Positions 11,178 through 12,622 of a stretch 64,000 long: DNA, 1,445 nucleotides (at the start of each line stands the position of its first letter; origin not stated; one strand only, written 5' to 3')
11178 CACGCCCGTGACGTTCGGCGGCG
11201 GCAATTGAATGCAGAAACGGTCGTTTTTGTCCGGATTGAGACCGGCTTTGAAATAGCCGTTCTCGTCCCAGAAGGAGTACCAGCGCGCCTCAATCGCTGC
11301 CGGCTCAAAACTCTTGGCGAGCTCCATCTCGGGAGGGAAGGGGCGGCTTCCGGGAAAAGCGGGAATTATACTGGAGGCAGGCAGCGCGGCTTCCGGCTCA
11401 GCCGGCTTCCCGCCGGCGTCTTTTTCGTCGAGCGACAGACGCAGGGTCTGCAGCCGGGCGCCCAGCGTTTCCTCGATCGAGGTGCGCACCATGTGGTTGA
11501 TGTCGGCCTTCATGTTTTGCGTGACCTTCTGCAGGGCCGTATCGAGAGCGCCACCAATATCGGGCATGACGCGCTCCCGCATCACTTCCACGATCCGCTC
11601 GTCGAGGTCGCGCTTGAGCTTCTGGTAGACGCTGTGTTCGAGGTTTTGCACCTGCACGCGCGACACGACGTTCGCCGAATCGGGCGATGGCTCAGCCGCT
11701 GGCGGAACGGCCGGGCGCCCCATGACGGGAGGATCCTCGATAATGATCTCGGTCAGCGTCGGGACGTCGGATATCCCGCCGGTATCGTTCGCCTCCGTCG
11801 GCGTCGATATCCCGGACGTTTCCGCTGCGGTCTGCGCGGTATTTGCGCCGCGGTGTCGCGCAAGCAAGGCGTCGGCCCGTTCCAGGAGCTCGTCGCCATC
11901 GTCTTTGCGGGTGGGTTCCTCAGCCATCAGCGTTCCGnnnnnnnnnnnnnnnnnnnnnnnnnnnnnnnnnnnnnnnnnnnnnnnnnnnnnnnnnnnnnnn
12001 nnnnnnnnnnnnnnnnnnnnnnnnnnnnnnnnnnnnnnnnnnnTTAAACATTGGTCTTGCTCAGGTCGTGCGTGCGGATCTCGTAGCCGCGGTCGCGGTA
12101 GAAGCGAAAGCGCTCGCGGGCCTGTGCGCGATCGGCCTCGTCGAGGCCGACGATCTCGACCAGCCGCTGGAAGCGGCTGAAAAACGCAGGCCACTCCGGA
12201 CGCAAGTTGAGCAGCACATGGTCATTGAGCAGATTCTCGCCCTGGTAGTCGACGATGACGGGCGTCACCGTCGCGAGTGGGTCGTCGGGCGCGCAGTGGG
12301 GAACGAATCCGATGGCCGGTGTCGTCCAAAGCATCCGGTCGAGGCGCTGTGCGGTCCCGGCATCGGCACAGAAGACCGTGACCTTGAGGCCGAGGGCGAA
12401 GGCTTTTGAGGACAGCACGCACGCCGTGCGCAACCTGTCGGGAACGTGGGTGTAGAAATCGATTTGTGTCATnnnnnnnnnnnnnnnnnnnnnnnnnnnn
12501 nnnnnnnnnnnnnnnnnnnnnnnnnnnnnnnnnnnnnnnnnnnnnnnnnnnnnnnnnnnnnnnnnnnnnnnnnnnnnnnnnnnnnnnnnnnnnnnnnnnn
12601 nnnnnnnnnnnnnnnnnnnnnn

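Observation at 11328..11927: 200-codon in-frame N-terminal extension on valine--tRNA ligase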

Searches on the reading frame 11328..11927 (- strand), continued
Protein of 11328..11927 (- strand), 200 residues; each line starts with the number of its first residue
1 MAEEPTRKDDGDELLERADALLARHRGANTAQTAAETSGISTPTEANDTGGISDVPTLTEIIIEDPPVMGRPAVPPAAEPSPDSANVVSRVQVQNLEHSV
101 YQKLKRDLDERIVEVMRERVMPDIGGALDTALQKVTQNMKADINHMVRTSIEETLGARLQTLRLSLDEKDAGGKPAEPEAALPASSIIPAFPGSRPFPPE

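Call 35: find_homologous_proteins(query=A2, max_evalue=0.001)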
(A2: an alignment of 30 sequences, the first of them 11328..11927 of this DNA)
Query A2 (30 sequences) (200 aa, profile of the alignment): 140 proteins with E <= 0.001 among 8000 candidates; the best 120 are listed.
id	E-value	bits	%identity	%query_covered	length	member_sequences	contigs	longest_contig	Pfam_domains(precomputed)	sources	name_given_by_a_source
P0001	3.8e-37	146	81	100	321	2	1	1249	PF09334.18,PF00133.29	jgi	-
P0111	4.6e-36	143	24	73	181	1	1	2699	-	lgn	-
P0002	3.0e-34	137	73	83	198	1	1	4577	-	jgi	jgi:hypothetical protein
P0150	2.2e-33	134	25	71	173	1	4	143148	-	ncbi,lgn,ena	ncbi:MAG: hypothetical protein U1F52_20035 [Burkholderiales bacterium]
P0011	2.2e-33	134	53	83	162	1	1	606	-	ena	-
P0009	4.3e-32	130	51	96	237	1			-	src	-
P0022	6.1e-32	129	46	80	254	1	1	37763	-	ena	-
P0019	2.0e-31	127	51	77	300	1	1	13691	PF09334.18,PF00133.29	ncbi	ncbi:MAG: class I tRNA ligase family protein, partial [Betaproteobacteria bacterium]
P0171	9.4e-31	125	36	80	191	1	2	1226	-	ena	-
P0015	2.1e-30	124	47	96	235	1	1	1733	-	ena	-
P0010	2.7e-30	124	50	98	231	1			-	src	-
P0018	3.0e-30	124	46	93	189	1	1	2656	-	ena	-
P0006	3.3e-30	123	49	96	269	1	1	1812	PF00133.29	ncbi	ncbi:MAG: class I tRNA ligase family protein, partial [Burkholderiales bacterium]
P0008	9.6e-30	122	53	86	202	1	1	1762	-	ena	-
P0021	1.1e-29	122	51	77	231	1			-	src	-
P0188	5.4e-11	61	20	73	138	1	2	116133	-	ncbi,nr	ncbi:MAG: hypothetical protein BWY57_01195 [Betaproteobacteria bacterium ADurb.Bin341]|nr:MAG: hypot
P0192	7.9e-10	57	25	51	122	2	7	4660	PF10667.16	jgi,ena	jgi:hypothetical protein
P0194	1.8e-9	56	-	-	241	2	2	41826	-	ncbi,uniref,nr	ncbi:hypothetical protein WAE56_12070 [Iodobacter sp. LRB]|uniref:hypothetical protein n=1 Tax=Iodob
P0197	4.8e-9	55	-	-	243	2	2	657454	-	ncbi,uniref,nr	ncbi:hypothetical protein [Iodobacter fluviatilis]|uniref:hypothetical protein n=1 Tax=Iodobacter fl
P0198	1.2e-8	53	27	67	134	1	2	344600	-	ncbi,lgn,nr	ncbi:MAG: hypothetical protein OEL88_07695 [Sterolibacteriaceae bacterium MAG5]|nr:hypothetical prot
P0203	5.8e-8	51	53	8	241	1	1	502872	-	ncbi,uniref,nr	ncbi:hypothetical protein HA050_06795 [Iodobacter sp. HSC-16F04]|uniref:DUF2486 family protein n=1 T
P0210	1.8e-7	49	20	54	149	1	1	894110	-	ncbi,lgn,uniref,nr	ncbi:hypothetical protein [Rhodocyclus tenuis]|uniref:hypothetical protein n=1 Tax=Rhodocyclus tenui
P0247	1.8e-5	43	-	-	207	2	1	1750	PF10667.16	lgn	-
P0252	4.2e-5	42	29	35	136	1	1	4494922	-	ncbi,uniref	ncbi:hypothetical protein ACLIKD_12930 [Azonexus sp. IMCC34842]|uniref:hypothetical protein n=1 Tax=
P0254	5.5e-5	41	22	52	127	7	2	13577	PF10667.16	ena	-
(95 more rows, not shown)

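Call 36: search_protein_families(library=pfam, proteins=[P0192, P0247, P0254, P0203, P0194, P0197, P0210, P0252, P0188, P0198], max_evalue=1)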
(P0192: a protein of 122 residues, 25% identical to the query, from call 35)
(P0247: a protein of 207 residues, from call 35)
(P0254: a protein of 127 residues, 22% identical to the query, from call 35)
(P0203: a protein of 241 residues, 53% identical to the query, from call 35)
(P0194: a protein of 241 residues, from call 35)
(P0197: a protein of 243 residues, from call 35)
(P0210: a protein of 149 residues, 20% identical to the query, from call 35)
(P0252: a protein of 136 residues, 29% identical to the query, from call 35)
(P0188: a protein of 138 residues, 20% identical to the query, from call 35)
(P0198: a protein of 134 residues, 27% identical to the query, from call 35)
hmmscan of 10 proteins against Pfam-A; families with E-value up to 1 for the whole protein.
P0192 (122 aa): 2 families
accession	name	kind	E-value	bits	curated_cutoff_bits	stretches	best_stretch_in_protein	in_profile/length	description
PF02861.25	Clp_N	-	0.044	14.4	20.7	1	33-65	5-37/53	Clp amino terminal domain, pathogenicity island component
PF20652.3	Sec8_C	-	0.15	11.8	25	1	49-107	102-149/260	Exocyst complex component Sec8 C-terminal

P0247 (207 aa): 1 family
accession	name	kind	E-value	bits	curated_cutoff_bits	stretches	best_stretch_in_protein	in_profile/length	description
PF02734.22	Dak2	-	0.12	12.7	27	1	135-206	21-90/174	DAK2 domain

P0254 (127 aa): 0 families

P0203 (241 aa): 0 families

P0194 (241 aa): 0 families

P0197 (243 aa): 0 families

P0210 (149 aa): 1 family
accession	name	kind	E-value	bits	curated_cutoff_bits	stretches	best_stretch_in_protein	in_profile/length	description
PF23421.1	DUF7109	-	0.035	14.7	27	1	42-110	66-129/151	Family of unknown function (DUF7109)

P0252 (136 aa): 0 families

P0188 (138 aa): 1 family
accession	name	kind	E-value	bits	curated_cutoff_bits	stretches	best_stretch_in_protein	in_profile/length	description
PF21502.2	Obc1_cap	-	0.083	13.2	27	1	83-131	18-64/179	Oxalate biosynthetic component 1, cap domain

P0198 (134 aa): 0 families

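Call 38: find_encoding_contigs(protein=P0210, flank=5000, max_places=1)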
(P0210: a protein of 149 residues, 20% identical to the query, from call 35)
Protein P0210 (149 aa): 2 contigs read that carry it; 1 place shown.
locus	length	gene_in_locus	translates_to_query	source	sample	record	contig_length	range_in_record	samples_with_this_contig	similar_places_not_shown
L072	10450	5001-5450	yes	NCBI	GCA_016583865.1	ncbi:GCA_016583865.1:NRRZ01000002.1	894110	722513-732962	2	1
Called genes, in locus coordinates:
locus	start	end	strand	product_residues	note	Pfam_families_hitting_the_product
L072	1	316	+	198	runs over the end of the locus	PF11304:DUF3106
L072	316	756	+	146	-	PF06271:RDD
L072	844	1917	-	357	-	PF03739:LptF_LptG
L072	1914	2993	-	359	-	PF03739:LptF_LptG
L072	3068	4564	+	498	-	PF02789:Peptidase_M17_N, PF00883:Peptidase_M17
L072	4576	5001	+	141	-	PF04364:DNA_pol3_chi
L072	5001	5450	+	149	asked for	-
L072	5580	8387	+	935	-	PF00133:tRNA-synt_1, PF13603:tRNA-synt_1_2, PF09334:tRNA-synt_1g (weak), PF08264:Anticodon_1, PF10458:Val_tRNA-synt_C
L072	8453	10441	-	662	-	PF00425:Chorismate_bind, PF01063:Aminotran_4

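Call 39: find_encoding_contigs(protein=P0197, flank=5000, max_places=1)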
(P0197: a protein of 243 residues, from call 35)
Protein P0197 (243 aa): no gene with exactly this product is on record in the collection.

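Call 40: find_encoding_contigs(protein=P0150, flank=5000, max_places=1)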
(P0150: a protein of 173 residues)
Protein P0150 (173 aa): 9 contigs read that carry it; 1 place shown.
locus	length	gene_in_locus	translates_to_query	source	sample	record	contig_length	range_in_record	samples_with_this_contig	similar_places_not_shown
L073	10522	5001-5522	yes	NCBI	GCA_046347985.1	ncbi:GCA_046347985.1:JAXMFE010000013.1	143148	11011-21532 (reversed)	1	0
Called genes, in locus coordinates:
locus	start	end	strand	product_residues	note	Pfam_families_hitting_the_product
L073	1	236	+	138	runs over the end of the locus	-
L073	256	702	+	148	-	PF06271:RDD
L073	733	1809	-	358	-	PF03739:LptF_LptG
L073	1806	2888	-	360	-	PF03739:LptF_LptG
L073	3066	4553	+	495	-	PF02789:Peptidase_M17_N, PF00883:Peptidase_M17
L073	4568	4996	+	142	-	PF04364:DNA_pol3_chi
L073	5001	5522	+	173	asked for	-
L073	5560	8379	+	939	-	PF00133:tRNA-synt_1, PF09334:tRNA-synt_1g (weak), PF13603:tRNA-synt_1_2 (weak), PF08264:Anticodon_1, PF10458:Val_tRNA-synt_C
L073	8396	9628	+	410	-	PF05977:MFS_3, PF07690:MFS_1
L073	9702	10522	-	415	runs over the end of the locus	PF13609:Porin_4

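Call 48: search_solved_structures(query=A2, max_evalue=10)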
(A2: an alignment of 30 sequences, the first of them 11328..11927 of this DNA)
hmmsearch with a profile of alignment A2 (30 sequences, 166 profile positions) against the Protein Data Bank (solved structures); distinct sequences matched with E-value up to 10: 14.
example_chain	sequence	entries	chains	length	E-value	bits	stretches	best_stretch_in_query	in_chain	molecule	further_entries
9f5x_2H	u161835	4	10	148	0.13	15.8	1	52-120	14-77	Cox6b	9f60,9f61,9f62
7c80_A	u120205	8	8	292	0.27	14.7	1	39-125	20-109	VP1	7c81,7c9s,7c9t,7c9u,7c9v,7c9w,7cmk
6xj1_A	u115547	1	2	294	0.34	14.4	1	121-155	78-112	Cell division control protein 15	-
7jh6_A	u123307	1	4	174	0.38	14.2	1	5-68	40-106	Two-domain di-Zn(II) and porphyrin-binding protein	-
7y9g_A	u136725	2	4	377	0.96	12.9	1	91-143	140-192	Diterpene synthase VenA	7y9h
5tgw_A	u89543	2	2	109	1.1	12.7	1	5-39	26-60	PS1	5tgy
2zhi_A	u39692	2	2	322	1.2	12.6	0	85-137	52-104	Annexin A4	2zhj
1w45_A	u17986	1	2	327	1.3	12.5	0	98-149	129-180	ANNEXIN A8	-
1w3w_A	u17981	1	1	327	1.3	12.5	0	98-149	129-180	ANNEXIN A8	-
6z35_A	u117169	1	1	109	2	11.9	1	5-39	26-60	Maquette 2-1ip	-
2x1l_A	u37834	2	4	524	4.3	10.8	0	8-29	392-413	METHIONYL-TRNA SYNTHETASE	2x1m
1xzp_A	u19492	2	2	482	6.7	10.2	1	82-141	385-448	Probable tRNA modification GTPase trmE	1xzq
4by9_C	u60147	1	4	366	9.7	9.6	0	99-139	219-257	NOP5/NOP56 RELATED PROTEIN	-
7xge_A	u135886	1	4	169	9.9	9.6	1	79-134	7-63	BCL-xL and MCL-1 dual binder 2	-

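Call 49: search_protein_families(library=pfam, proteins=[P0126, P0162, P0041, P0148, P0156, P0163, P0165, P0144, P0109, P0118], max_evalue=0.001)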
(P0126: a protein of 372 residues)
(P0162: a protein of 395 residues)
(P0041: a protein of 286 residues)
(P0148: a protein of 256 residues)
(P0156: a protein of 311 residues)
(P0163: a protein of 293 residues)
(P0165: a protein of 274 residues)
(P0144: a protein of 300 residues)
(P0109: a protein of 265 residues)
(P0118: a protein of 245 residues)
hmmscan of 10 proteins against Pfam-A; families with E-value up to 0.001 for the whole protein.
P0126 (372 aa): 0 families

P0162 (395 aa): 0 families

P0041 (286 aa): 0 families

P0148 (256 aa): 1 family
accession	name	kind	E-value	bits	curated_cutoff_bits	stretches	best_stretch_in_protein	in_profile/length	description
PF04364.18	DNA_pol3_chi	-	3.6e-05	24.4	25.4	1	34-88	81-134/135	DNA polymerase III chi subunit, HolC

P0156 (311 aa): 0 families

P0163 (293 aa): 0 families

P0165 (274 aa): 0 families

P0144 (300 aa): 0 families

P0109 (265 aa): 0 families

P0118 (245 aa): 0 families

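Call 51: find_encoding_contigs(protein=P0002, flank=4000, max_places=2)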
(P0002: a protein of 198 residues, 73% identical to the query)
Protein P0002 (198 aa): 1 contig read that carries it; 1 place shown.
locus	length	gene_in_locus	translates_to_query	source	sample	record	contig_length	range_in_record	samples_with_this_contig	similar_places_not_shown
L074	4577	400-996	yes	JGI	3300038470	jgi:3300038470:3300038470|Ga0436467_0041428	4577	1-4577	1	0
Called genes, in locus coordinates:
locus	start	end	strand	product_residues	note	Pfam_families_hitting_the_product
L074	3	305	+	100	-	?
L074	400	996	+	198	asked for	-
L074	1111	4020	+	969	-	PF00133:tRNA-synt_1, PF09334:tRNA-synt_1g (weak), PF13603:tRNA-synt_1_2 (weak), PF08264:Anticodon_1, PF10458:Val_tRNA-synt_C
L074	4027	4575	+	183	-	?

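Call 88: search_protein_families(library=pfam, alignment_id=A2, max_evalue=10)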
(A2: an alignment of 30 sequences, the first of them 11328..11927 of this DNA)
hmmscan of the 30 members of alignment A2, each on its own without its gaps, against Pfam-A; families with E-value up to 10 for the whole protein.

A. member 1, window:11328-11927:- (200 aa): 4 families
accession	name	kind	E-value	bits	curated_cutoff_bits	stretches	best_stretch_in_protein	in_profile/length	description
PF19941.4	DUF6403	-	0.024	15.3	26.9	1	6-37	34-65/77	Family of unknown function (DUF6403)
PF14005.11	YpjP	-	0.1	13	27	1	88-141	6-59/134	YpjP-like protein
PF08358.15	Flexi_CP_N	-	0.11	13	21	1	70-96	26-52/52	Carlavirus coat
PF13384.12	HTH_23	-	0.23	11.8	24.6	1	15-44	5-33/50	Homeodomain-like domain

B. families by the number of members that match (of 30 scanned): 39 families (the first 25 are shown)
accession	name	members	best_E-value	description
PF04286.17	DUF445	3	0.0052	Protein of unknown function (DUF445)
PF04380.18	BMFP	3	0.035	Membrane fusogenic activity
PF10667.14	DUF2486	2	0.00096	Protein of unknown function (DUF2486)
PF15346.11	ARGLU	2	0.0057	Arginine and glutamate-rich 1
PF20003.4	fvmX5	2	0.04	FtsH ternary system domain X5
PF20278.3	CTD2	2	0.063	C-terminal domain 2 of the ABC-three component (ABC-3C) systems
PF14005.11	YpjP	2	0.1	YpjP-like protein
PF06074.18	Portal_Mu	2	0.11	Portal protein of Mu bacteriophage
PF13977.11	TetR_C_6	2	0.57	BetI-type transcriptional repressor, C-terminal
PF13490.11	zf-HC2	1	0.0011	Putative zinc-finger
PF05696.16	DUF826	1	0.005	Protein of unknown function (DUF826)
PF14023.12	Bestrophin-like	1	0.011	Bestrophin-like domain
PF12632.12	Vezatin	1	0.014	Mysoin-binding motif of peroxisomes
PF15011.11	CA109-like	1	0.021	Ribosome biogenesis protein C1orf109-like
PF19941.4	DUF6403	1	0.024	Family of unknown function (DUF6403)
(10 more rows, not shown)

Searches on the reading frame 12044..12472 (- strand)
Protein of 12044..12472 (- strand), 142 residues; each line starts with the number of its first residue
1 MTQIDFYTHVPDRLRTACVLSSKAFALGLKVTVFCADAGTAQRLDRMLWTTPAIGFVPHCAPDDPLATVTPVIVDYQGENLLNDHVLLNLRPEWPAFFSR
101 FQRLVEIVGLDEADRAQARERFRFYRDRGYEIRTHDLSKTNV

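Call 4: search_protein_families(library=pfam, proteins=[window:12044-12472:-], max_evalue=0.1)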
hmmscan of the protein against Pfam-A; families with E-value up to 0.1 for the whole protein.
window:12044-12472:- (142 aa): 1 family
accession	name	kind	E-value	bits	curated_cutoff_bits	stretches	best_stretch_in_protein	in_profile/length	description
PF04364.18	DNA_pol3_chi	-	2.1e-38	132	25.4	1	1-132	1-134/135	DNA polymerase III chi subunit, HolC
